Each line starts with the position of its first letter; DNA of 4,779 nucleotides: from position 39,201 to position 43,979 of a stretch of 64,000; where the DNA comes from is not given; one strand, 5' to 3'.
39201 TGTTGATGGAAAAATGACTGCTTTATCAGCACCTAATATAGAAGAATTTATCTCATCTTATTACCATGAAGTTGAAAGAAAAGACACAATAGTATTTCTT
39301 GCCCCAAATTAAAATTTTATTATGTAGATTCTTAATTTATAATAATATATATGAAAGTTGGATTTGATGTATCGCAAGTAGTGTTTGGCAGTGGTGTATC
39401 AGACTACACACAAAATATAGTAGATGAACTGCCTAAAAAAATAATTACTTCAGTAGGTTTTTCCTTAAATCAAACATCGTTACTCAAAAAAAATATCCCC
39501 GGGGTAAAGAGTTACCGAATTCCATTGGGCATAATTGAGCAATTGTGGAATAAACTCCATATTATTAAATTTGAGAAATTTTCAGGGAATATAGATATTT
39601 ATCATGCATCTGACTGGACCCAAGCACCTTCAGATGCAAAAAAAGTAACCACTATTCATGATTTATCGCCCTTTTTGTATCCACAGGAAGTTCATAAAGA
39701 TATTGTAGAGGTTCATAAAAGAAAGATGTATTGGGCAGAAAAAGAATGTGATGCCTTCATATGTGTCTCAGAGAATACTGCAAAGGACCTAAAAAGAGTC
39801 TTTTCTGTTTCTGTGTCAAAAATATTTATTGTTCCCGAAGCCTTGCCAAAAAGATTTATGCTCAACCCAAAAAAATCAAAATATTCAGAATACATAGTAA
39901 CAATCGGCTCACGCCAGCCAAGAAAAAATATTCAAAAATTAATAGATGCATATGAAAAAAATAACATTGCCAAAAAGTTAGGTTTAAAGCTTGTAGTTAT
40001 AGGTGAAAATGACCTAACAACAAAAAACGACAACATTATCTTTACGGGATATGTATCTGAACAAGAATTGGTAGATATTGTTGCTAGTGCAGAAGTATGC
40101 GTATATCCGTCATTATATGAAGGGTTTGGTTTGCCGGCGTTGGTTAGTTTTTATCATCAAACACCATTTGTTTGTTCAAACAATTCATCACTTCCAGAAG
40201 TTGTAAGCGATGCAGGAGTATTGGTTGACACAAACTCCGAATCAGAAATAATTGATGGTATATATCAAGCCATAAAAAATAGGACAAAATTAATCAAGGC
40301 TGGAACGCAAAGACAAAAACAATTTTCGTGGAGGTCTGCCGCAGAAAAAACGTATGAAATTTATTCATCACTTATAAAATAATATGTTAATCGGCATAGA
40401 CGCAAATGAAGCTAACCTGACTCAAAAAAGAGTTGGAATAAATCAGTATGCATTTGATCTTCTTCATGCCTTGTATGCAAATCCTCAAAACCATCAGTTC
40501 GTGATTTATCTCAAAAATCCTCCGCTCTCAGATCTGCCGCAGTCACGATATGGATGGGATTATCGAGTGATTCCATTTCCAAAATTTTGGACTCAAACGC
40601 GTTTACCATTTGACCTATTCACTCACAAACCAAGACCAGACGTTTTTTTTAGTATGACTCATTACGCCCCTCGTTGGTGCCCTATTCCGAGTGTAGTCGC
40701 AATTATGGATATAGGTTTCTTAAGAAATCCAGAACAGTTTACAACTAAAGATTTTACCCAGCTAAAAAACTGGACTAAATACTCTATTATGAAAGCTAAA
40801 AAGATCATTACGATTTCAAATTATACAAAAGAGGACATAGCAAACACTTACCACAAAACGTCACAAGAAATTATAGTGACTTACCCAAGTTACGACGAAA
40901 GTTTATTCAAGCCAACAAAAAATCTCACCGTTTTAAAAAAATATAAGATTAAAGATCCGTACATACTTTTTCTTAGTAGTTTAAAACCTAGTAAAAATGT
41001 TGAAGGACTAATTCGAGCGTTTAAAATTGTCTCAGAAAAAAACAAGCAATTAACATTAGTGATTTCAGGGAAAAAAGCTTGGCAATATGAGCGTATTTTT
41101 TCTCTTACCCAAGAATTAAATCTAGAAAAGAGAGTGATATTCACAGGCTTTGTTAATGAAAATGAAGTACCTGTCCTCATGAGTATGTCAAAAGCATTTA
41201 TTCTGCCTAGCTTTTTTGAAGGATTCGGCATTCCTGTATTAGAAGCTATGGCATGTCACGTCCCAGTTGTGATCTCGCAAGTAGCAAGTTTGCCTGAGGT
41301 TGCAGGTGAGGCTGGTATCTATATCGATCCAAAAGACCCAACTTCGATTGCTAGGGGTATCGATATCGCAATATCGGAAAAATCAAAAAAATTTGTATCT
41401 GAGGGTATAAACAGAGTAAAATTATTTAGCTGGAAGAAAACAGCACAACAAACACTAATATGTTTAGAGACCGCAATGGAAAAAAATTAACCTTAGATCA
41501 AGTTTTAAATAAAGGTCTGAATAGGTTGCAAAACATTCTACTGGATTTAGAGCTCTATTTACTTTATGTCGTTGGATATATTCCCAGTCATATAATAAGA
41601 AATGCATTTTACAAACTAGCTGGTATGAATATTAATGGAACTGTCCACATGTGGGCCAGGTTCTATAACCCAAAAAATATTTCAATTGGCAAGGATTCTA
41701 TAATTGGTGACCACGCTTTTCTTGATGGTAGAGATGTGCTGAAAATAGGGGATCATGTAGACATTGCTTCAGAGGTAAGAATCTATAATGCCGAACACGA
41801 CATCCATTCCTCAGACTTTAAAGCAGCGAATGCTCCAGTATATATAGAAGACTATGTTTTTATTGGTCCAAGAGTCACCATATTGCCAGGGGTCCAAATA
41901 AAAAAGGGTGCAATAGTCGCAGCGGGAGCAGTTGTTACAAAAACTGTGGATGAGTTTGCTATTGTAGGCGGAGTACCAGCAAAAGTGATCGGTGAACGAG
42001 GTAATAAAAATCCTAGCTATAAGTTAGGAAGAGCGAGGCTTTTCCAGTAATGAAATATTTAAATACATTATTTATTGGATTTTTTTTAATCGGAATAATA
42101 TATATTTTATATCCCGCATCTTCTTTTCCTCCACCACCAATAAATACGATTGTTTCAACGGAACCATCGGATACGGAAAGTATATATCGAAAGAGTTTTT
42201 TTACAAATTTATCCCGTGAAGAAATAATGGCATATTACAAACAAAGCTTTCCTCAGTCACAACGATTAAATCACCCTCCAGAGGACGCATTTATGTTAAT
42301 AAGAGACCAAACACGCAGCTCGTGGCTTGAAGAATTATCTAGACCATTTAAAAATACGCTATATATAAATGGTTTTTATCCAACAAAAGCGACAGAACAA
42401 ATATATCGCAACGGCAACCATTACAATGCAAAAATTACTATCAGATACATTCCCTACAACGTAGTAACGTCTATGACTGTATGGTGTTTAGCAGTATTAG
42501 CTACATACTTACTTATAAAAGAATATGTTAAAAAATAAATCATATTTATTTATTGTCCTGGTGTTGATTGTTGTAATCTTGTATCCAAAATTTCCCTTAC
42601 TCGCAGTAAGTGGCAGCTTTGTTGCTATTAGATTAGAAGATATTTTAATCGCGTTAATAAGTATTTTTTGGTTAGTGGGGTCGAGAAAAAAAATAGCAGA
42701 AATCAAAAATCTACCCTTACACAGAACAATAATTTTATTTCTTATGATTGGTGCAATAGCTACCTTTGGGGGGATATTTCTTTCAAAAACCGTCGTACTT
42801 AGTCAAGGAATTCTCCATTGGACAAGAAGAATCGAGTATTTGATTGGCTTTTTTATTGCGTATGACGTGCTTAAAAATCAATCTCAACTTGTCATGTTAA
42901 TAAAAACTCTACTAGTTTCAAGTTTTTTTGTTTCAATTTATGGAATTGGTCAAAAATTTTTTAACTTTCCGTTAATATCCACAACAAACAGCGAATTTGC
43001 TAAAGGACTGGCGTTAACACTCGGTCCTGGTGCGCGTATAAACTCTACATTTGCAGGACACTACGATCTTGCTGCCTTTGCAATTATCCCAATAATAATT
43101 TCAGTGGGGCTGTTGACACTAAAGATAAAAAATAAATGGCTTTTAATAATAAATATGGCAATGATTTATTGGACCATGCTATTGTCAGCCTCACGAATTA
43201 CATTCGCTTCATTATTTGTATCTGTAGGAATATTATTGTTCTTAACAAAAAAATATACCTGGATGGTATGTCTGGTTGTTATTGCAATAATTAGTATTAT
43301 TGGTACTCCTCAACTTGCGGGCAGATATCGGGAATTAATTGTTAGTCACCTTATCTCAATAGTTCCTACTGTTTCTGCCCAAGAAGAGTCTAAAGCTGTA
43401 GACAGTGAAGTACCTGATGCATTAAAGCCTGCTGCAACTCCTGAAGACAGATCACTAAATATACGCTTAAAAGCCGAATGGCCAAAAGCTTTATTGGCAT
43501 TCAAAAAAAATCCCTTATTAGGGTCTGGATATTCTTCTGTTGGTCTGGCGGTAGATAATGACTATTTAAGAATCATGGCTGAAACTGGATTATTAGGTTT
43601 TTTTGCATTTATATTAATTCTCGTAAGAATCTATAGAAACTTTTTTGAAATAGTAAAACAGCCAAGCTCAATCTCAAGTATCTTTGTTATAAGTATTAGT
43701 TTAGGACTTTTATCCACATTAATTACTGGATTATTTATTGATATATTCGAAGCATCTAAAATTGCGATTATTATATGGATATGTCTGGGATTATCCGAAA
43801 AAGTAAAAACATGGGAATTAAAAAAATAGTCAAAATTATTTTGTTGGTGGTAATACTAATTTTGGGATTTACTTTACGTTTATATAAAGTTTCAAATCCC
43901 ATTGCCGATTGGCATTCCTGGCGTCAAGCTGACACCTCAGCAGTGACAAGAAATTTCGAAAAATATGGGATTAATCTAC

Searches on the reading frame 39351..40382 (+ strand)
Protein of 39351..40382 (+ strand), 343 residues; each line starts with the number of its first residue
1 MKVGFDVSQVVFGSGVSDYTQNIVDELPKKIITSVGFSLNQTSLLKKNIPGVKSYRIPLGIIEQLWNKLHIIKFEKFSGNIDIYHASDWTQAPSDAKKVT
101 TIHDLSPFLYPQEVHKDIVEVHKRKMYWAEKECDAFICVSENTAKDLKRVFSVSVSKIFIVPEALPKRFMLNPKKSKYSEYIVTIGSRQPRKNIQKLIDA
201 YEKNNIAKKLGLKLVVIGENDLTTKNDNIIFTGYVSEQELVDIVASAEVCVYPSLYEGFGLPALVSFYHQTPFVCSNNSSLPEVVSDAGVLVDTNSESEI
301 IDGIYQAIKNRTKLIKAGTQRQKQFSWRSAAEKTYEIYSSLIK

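Call 16: search_protein_families(library=pfam, proteins=[window:39351-40382:+], max_evalue=0.001)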
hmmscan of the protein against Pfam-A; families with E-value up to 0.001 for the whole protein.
window:39351-40382:+ (343 aa): 4 families
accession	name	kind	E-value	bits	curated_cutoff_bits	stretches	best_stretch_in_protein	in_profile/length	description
PF00534.26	Glycos_transf_1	-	8.8e-23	81.1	26.4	1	176-318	12-169/172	Glycosyl transferases group 1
PF13692.12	Glyco_trans_1_4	-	6e-20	72.4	27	1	181-310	3-142/142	Glycosyl transferases group 1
PF13439.12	Glyco_transf_4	-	6.2e-11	43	28.5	1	14-162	2-163/170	Glycosyltransferase Family 4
PF20706.3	GT4-conflict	-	1.8e-06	27.6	26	1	236-302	271-335/385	Family 4 Glycosyltransferase in conflict systems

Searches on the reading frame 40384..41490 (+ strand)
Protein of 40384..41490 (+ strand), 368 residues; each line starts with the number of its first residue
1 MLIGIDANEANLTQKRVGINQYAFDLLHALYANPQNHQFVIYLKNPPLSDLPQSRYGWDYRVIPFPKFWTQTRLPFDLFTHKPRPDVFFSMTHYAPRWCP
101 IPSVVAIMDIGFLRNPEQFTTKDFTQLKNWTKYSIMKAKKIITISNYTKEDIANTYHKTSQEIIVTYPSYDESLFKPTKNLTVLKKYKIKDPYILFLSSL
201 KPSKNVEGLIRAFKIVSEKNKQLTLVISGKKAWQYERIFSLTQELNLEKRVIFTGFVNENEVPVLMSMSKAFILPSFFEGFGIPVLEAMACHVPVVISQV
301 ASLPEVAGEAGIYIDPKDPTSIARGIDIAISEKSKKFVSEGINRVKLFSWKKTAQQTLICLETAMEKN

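Call 16: search_protein_families(library=pfam, proteins=[window:40384-41490:+], max_evalue=0.001)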
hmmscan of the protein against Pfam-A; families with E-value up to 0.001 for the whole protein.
window:40384-41490:+ (368 aa): 4 families
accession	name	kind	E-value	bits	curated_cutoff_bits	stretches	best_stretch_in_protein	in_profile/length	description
PF00534.26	Glycos_transf_1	-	1e-37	129.8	26.4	1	190-333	14-159/172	Glycosyl transferases group 1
PF13692.12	Glyco_trans_1_4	-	3.6e-31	108.8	27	1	192-327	2-137/142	Glycosyl transferases group 1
PF20706.3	GT4-conflict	-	1.2e-08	34.8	26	1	188-299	194-312/385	Family 4 Glycosyltransferase in conflict systems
PF13439.12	Glyco_transf_4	-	9.9e-05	22.9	28.5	1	18-171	3-167/170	Glycosyltransferase Family 4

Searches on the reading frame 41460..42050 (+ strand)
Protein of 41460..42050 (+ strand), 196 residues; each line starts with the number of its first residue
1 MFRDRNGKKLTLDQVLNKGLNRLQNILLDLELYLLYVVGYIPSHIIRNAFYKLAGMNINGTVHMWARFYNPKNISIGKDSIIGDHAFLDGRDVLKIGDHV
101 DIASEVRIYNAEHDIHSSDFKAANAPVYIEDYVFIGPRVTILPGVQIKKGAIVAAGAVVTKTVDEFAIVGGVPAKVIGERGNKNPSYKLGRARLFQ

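Call 68: search_protein_families(library=pfam, proteins=[window:41460-42050:+], max_evalue=0.0001)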
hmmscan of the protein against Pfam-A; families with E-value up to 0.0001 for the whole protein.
window:41460-42050:+ (196 aa): 2 families
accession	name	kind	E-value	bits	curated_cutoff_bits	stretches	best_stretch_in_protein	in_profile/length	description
PF00132.30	Hexapep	-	3.7e-14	52.1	27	1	127-161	2-36/36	Bacterial transferase hexapeptide (six repeats)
PF14602.12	Hexapep_2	-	2.3e-08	34.1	27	1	126-161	1-34/34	Hexapeptide repeat of succinyl-transferase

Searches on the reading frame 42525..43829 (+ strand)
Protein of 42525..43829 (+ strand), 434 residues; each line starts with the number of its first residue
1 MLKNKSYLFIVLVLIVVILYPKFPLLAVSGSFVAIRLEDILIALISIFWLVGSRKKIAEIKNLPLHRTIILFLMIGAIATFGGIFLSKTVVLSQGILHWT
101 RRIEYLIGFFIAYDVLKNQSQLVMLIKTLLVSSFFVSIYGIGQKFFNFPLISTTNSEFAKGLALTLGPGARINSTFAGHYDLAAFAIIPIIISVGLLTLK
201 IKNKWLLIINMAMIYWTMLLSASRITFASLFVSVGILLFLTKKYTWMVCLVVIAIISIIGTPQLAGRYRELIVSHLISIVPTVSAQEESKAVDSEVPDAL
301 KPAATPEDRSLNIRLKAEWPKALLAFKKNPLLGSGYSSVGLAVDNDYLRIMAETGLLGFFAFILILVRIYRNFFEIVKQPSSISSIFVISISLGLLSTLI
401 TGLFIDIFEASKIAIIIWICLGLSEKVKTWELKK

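Call 16: search_protein_families(library=pfam, proteins=[window:42525-43829:+], max_evalue=0.001)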
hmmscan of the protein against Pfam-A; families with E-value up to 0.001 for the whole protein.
window:42525-43829:+ (434 aa): 1 family
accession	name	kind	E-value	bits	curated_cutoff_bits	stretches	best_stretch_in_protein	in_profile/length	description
PF04932.20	Wzy_C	-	3.5e-12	46.8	31.7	1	212-363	4-149/149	O-Antigen ligase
